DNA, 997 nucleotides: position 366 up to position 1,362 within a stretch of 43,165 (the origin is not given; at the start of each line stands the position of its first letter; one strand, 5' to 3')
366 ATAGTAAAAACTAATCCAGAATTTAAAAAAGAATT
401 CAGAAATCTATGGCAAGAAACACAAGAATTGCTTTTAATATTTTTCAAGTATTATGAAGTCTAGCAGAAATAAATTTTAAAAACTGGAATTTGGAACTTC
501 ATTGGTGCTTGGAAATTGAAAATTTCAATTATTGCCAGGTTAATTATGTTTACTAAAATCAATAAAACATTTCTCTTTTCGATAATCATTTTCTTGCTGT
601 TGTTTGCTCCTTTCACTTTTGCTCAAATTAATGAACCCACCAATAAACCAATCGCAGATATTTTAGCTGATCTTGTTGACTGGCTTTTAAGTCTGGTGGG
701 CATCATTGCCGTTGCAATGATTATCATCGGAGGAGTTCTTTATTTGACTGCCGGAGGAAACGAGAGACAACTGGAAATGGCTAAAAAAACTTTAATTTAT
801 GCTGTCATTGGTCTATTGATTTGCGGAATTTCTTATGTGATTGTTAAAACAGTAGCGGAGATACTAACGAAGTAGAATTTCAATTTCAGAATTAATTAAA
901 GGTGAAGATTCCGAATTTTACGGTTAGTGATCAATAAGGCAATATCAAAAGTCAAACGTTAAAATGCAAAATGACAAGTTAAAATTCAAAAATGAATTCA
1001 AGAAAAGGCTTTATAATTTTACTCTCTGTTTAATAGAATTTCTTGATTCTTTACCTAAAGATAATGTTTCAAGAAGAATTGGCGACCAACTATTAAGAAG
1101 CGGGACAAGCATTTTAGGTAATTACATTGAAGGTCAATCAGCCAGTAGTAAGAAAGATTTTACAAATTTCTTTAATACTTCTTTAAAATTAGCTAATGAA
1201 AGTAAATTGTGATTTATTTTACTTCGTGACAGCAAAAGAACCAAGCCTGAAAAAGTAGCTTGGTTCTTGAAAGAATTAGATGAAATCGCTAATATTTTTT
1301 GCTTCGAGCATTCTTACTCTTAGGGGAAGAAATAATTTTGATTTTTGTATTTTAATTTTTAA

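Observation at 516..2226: Tandem triplication of T4SS-pilin-like genes with hypervariable mature N-termini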

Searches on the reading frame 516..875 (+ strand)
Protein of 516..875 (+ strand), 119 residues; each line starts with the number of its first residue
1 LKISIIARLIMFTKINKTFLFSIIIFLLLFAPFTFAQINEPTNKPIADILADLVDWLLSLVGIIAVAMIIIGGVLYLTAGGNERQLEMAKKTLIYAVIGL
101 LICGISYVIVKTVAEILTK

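Call 3: search_protein_families(library=pfam, proteins=[window:516-875:+], max_evalue=0.1)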
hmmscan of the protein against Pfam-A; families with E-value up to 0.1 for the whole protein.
window:516-875:+ (119 aa): 6 families
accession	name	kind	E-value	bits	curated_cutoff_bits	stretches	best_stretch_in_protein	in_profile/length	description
PF18895.5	T4SS_pilin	-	1.8e-14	54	26.6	1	43-112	2-70/71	Type IV secretion system pilin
PF04956.18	TrbC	-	3.7e-07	30.7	27.9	1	12-112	6-97/98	TrbC/VIRB2 pilin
PF01284.28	MARVEL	-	0.003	18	32.8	1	20-72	47-100/135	Membrane-associating domain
PF24874.1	Piezo_THU9_anchor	-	0.052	13.4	28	1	18-113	7-95/238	Piezo, THU9 and anchor domain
PF13273.12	DUF4064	-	0.068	13.8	32.1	0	20-102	22-101/102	Protein of unknown function (DUF4064)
PF14333.11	DUF4389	-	0.072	13.4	25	0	21-60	21-60/76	Domain of unknown function (DUF4389)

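Call 4: search_protein_families(library=ncbifam, proteins=[window:516-875:+], max_evalue=0.1)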
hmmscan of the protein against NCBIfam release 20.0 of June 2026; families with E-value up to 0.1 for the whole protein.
window:516-875:+ (119 aa): 2 families
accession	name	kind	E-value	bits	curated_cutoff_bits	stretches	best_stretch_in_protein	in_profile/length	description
NF045849.1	ICE_MMCAP2_0565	equivalog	0.00015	21.3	40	1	45-115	8-78/80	Mbov_0395 family pilin-like conjugal transfer protein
NF033100.1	bla_CfxA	exception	0.015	14.4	625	1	23-70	17-65/319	CfxA family broad-spectrum class A beta-lactamase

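Call 37: search_protein_representatives(alignment_id=A1)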
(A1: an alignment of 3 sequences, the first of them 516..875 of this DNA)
Query: 3 sequences, 121 profile positions. Proteins with E-value up to 0.001 (for the whole library): 55460; up to 1e-10: 8309; up to 1e-30: 53. The best 150 are listed.
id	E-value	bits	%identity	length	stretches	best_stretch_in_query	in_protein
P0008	7.2e-71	252.2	-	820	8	50-116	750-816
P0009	1.3e-63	228.8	-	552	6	45-117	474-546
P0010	2.9e-62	224.4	-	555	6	48-116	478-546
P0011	1.5e-60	218.9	-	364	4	39-113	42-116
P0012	1.5e-59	215.7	-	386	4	29-117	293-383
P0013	4.6e-56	204.4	-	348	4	22-117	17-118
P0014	4.8e-55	201.1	-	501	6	49-116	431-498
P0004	1.8e-52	192.8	-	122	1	5-121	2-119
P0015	2.2e-51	189.3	-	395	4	47-118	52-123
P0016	1.2e-49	183.7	-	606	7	35-112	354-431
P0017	1.9e-47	176.6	-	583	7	45-114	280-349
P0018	2.1e-43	163.6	-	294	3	15-113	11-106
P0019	1.4e-42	161.0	-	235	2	11-119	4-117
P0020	3.6e-42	159.6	-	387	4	45-118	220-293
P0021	4.0e-42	159.5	-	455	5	35-113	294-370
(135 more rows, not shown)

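Call 40: find_homologous_proteins(query=A1, max_evalue=0.00001)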
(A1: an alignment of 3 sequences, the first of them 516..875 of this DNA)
Query A1 (3 sequences) (119 aa, profile of the alignment): 530 proteins with E <= 0.00001 among 3569 candidates; the best 120 are listed.
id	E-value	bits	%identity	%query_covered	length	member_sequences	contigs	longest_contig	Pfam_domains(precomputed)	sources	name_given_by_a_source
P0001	1.4e-54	201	37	92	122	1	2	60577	PF18895.6,PF04956.19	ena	-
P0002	5.1e-53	196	40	92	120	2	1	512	PF18895.6,PF04956.19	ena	-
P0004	5.8e-52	193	39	92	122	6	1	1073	PF18895.6,PF04956.19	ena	-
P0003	7.1e-52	193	39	92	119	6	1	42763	PF18895.6,PF04956.19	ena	-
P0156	1.7e-47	178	45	68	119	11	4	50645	PF18895.6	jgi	-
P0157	7.7e-43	163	97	92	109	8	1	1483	PF18895.6,PF04956.19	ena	-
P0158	2.4e-39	152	42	69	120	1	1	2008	PF18895.6,PF04956.19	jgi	jgi:hypothetical protein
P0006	1.4e-38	150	47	76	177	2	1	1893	PF18895.6,PF04956.19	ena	-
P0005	8.9e-38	147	46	71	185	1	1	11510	PF18895.6,PF04956.19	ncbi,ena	-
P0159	3.9e-33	132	47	66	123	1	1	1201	PF18895.6,PF04956.19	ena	-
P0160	4.8e-33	132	38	82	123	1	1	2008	PF18895.6,PF04956.19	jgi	jgi:type IV secretory pathway VirB2 component (pilin)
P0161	7.2e-33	131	38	82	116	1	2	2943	PF18895.6,PF04956.19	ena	-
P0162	2.1e-32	130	38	82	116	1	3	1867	PF18895.6,PF04956.19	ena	-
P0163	5.1e-32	128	42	82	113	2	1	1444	PF18895.6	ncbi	-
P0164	8.9e-32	128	43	70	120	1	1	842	PF18895.6,PF04956.19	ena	-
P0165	1.0e-31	127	38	66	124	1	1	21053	PF18895.6,PF04956.19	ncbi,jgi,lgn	-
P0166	1.8e-31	127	46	57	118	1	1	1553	PF18895.6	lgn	-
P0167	3.4e-31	126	44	71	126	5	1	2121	PF18895.6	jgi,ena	-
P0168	7.0e-31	125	44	66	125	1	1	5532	PF18895.6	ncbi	-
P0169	7.7e-31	125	41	74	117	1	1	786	PF18895.6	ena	-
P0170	8.3e-31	125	44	58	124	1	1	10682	PF18895.6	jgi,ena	-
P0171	1.4e-30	124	34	92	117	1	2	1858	PF18895.6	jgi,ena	-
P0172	1.5e-30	124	46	71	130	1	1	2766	PF18895.6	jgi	jgi:hypothetical protein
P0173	1.7e-30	124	48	52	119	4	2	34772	PF18895.6,PF04956.19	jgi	-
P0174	1.9e-30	123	45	71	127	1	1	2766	PF18895.6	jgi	jgi:hypothetical protein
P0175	2.1e-30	123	45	60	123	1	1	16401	PF18895.6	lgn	-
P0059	4.8e-30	122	48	65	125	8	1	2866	PF18895.6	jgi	-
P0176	5.4e-30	122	49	71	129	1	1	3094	PF18895.6,PF04956.19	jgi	-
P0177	5.6e-30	122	44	71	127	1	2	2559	PF18895.6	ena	-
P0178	5.9e-30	122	37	92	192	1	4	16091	PF18895.6,PF04956.19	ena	-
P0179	6.9e-30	122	47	65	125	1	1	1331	PF18895.6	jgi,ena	-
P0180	7.5e-30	121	44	66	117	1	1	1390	PF18895.6,PF04956.19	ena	-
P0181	7.9e-30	121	40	81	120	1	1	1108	PF18895.6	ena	-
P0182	8.2e-30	121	38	87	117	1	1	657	PF18895.6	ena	-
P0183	8.5e-30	121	46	58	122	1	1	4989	PF18895.6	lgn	-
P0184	9.4e-30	121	46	71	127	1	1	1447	PF18895.6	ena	-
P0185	1.1e-29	121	40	73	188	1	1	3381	PF18895.6,PF04956.19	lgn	-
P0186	1.5e-29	120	44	58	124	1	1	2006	PF18895.6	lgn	-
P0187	1.6e-29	120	43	71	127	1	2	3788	PF18895.6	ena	-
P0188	2.2e-29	120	44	73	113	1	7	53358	PF18895.6,PF04956.19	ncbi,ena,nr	ncbi:MAG: hypothetical protein KAI57_03480 [Candidatus Pacebacteria bacterium]|nr:hypothetical prote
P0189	2.4e-29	120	38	73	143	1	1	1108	PF18895.6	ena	-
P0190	2.9e-29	120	43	73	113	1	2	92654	PF18895.6,PF04956.19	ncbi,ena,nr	ncbi:MAG: hypothetical protein KAS01_01360 [Candidatus Pacebacteria bacterium]|nr:hypothetical prote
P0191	3.0e-29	120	43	65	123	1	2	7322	PF18895.6,PF04956.19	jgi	jgi:amino acid transporter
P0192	3.0e-29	120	42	75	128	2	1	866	PF18895.6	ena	-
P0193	3.3e-29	119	40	70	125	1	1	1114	PF18895.6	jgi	jgi:hypothetical protein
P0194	4.6e-29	119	45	66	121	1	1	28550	PF18895.6,PF04956.19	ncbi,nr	ncbi:MAG: hypothetical protein U9N04_03755 [Patescibacteria group bacterium]|nr:hypothetical protein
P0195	4.6e-29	119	44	55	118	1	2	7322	PF18895.6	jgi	jgi:hypothetical protein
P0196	4.9e-29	119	51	67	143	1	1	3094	PF18895.6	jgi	-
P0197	9.3e-29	118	36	68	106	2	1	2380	PF18895.6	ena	-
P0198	1.0e-28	118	49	62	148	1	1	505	PF18895.6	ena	-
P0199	1.1e-28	118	40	66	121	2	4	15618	PF18895.6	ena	-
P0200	1.1e-28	118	48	61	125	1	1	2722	PF18895.6,PF04956.19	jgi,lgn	jgi:hypothetical protein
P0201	1.3e-28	117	40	71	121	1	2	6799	PF18895.6,PF04956.19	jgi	jgi:heme/copper-type cytochrome/quinol oxidase subunit 2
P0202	1.4e-28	117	35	95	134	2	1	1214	PF18895.6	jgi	jgi:hypothetical protein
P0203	1.4e-28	117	42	65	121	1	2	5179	PF18895.6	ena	-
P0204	1.4e-28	117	40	71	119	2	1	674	PF18895.6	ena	-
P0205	1.7e-28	117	36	81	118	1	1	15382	PF18895.6,PF04956.19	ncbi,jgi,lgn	-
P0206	1.9e-28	117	45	69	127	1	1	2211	PF18895.6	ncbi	-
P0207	2.0e-28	117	35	88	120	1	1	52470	PF18895.6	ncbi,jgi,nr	ncbi:pilin [Patescibacteria group bacterium]|nr:pilin [Patescibacteria group bacterium]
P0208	2.3e-28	117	38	81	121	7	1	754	PF18895.6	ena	-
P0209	2.8e-28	116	48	52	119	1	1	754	PF18895.6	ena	-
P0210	2.9e-28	116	46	67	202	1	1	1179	PF18895.6,PF18303.8,PF04956.19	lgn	-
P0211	2.9e-28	116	45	69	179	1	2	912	PF18895.6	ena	-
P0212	2.9e-28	116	37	76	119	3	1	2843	PF18895.6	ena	-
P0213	3.7e-28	116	48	55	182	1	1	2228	PF18895.6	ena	-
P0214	3.8e-28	116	41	65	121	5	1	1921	PF18895.6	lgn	-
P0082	4.2e-28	116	35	96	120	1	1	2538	PF18895.6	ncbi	-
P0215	4.3e-28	116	37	76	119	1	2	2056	PF18895.6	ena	-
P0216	4.8e-28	116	40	71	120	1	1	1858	PF18895.6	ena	-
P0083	4.9e-28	116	45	70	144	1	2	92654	PF18895.6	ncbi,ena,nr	ncbi:MAG: hypothetical protein KAS01_01355 [Candidatus Pacebacteria bacterium]|nr:hypothetical prote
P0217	5.2e-28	116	40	76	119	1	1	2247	PF18895.6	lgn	-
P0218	6.4e-28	115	41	66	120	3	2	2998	PF18895.6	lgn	-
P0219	6.8e-28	115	37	81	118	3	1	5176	PF18895.6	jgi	-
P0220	7.0e-28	115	44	71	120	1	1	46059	PF18895.6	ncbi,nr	ncbi:MAG: hypothetical protein P1P85_02590 [Patescibacteria group bacterium]|nr:hypothetical protein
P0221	7.1e-28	115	43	71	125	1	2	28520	PF18895.6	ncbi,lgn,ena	-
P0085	7.6e-28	115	37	61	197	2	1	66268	PF18895.6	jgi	-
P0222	9.3e-28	115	38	73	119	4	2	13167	PF18895.6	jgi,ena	-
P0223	9.7e-28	115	43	67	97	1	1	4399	PF18895.6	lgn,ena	-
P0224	1.2e-27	114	38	67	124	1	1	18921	PF18895.6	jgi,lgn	jgi:hypothetical protein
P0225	1.4e-27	114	45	65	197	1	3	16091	PF18895.6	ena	-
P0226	1.4e-27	114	43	57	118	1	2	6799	PF18895.6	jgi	jgi:hypothetical protein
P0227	1.6e-27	114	40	71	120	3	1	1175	PF18895.6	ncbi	-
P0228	1.8e-27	114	43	70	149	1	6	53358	PF18895.6,PF04956.19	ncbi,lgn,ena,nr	ncbi:MAG: hypothetical protein KAI57_03475 [Candidatus Pacebacteria bacterium]|nr:hypothetical prote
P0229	1.8e-27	114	38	75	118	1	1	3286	PF18895.6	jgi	jgi:hypothetical protein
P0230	2.1e-27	114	38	71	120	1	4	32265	PF18895.6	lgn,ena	-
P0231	2.4e-27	113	37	71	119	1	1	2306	PF18895.6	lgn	-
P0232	2.8e-27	113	36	87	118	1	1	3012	PF18895.6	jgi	-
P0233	3.5e-27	113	44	65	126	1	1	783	PF18895.6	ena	-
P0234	3.6e-27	113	35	87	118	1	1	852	PF18895.6,PF04956.19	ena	-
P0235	5.3e-27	112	42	66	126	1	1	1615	PF18895.6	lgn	-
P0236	5.9e-27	112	41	64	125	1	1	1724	PF18895.6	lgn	-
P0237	6.6e-27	112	34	84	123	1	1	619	PF18895.6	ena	-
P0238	9.1e-27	112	39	64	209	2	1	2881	PF18895.6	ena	-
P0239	1.0e-26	111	44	65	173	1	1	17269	PF18895.6,PF04956.19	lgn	-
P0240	1.6e-26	111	39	72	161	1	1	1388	PF18895.6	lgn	-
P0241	1.8e-26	111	45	58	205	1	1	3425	PF18895.6,PF18303.8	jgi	-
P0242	2.0e-26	110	43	65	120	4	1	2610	PF18895.6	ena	-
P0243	2.0e-26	110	36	80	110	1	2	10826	PF18895.6,PF04956.19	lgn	-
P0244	2.7e-26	110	39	65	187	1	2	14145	PF18895.6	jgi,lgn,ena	-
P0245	3.5e-26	110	48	65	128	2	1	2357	PF18895.6,PF04956.19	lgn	-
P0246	3.9e-26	109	38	55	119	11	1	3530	PF18895.6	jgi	-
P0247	4.5e-26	109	41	59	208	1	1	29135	PF18895.6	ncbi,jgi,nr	ncbi:MAG: hypothetical protein RBS77_02395 [Candidatus Moranbacteria bacterium]|jgi:hypothetical pro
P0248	5.2e-26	109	33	81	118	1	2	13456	PF18895.6,PF04956.19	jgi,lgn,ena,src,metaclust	metaclust:\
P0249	5.7e-26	109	43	57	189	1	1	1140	PF18895.6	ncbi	-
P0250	5.8e-26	109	41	61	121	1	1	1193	PF18895.6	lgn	-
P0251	7.2e-26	109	41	87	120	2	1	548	PF18895.6,PF04956.19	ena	-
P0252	7.9e-26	108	35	85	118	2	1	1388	PF18895.6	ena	-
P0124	9.8e-26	108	50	59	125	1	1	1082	PF18895.6,PF04956.19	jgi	jgi:uncharacterized membrane protein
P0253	1.1e-25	108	38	65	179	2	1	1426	PF18895.6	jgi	-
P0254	1.5e-25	108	37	67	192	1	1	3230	PF04290.19,PF18895.6,PF04956.19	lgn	-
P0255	2.1e-25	107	37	84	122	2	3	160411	PF18895.6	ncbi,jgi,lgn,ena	ncbi:MAG: pilin [Patescibacteria group bacterium]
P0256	3.3e-25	106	39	61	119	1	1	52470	PF18895.6,PF04956.19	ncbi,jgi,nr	ncbi:pilin [Patescibacteria group bacterium]|nr:pilin [Patescibacteria group bacterium]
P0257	3.5e-25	106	34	91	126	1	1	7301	PF18895.6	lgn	-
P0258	5.2e-25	106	46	88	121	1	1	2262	PF18895.6,PF04956.19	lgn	-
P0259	5.8e-25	106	41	66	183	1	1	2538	PF18895.6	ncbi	-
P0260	5.8e-25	106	39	65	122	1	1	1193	PF18895.6,PF04956.19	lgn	-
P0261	8.7e-25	105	37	64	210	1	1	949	PF18895.6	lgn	-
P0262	1.1e-24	105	49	55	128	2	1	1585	PF18895.6,PF04956.19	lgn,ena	-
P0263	1.2e-24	105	40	88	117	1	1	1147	PF18895.6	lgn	-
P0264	1.5e-24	104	38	55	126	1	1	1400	PF18895.6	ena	-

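Call 52: find_encoding_contigs(protein=P0156, flank=10000, max_places=8)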
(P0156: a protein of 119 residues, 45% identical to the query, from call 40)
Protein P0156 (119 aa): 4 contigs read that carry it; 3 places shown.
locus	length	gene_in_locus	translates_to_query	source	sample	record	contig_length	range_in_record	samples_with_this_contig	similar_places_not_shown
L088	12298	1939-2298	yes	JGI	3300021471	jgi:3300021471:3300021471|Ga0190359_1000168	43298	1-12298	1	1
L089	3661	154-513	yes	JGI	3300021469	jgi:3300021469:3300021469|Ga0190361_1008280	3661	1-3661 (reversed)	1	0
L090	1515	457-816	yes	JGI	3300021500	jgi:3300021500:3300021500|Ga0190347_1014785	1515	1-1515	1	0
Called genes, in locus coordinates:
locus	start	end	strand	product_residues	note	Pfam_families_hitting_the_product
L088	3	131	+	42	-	?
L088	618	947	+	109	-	PF04956:TrbC, PF18895:T4SS_pilin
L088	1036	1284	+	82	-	PF05635:23S_rRNA_IVP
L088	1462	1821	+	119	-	PF04956:TrbC, PF18895:T4SS_pilin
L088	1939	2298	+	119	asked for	PF18895:T4SS_pilin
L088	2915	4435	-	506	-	-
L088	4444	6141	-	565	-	-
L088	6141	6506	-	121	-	PF00892:EamA (weak)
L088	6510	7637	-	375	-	PF00155:Aminotran_1_2, PF00266:Aminotran_5 (weak), PF01041:DegT_DnrJ_EryC1, PF01212:Beta_elim_lyase (weak)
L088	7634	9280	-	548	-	PF13231:PMT_2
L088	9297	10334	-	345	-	PF01073:3Beta_HSD, PF01370:Epimerase, PF02719:Polysacc_synt_2 (weak), PF04321:RmlD_sub_bind, PF05368:NmrA, PF16363:GDP_Man_Dehyd, PF13460:NAD_binding_10 (weak)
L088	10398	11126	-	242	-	PF13302:Acetyltransf_3, PF00583:Acetyltransf_1, PF13673:Acetyltransf_10, PF08445:FR47, PF13508:Acetyltransf_7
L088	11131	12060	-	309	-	PF00535:Glycos_transf_2, PF10111:Glyco_tranf_2_2 (weak), PF13641:Glyco_tranf_2_3 (weak)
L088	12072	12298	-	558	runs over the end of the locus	-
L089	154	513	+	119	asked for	PF18895:T4SS_pilin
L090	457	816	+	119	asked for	PF18895:T4SS_pilin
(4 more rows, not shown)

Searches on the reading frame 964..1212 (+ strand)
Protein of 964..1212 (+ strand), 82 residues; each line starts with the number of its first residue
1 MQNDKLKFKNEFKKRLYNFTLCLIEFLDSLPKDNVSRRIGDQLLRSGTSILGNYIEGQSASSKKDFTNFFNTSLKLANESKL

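Call 3: search_protein_families(library=pfam, proteins=[window:964-1212:+], max_evalue=0.1)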
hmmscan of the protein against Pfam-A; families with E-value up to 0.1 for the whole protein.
window:964-1212:+ (82 aa): 1 family
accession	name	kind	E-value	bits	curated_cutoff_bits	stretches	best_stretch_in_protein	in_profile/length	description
PF05635.17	23S_rRNA_IVP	-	2.7e-10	40.9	33.8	1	12-80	5-72/106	23S rRNA-intervening sequence protein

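Call 4: search_protein_families(library=ncbifam, proteins=[window:964-1212:+], max_evalue=0.1)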
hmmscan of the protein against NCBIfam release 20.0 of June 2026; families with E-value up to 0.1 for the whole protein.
window:964-1212:+ (82 aa): 3 families
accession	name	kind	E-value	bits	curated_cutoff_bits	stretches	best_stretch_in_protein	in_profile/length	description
TIGR02436.1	TIGR02436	subfamily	1.4e-13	51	24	1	13-81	2-69/109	four helix bundle protein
NF008912.0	PRK12275.1-6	subfamily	0.0015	18.5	124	1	40-73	32-65/117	hypothetical protein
NF008911.0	PRK12275.1-2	subfamily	0.024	15.1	137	1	25-72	22-68/118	hypothetical protein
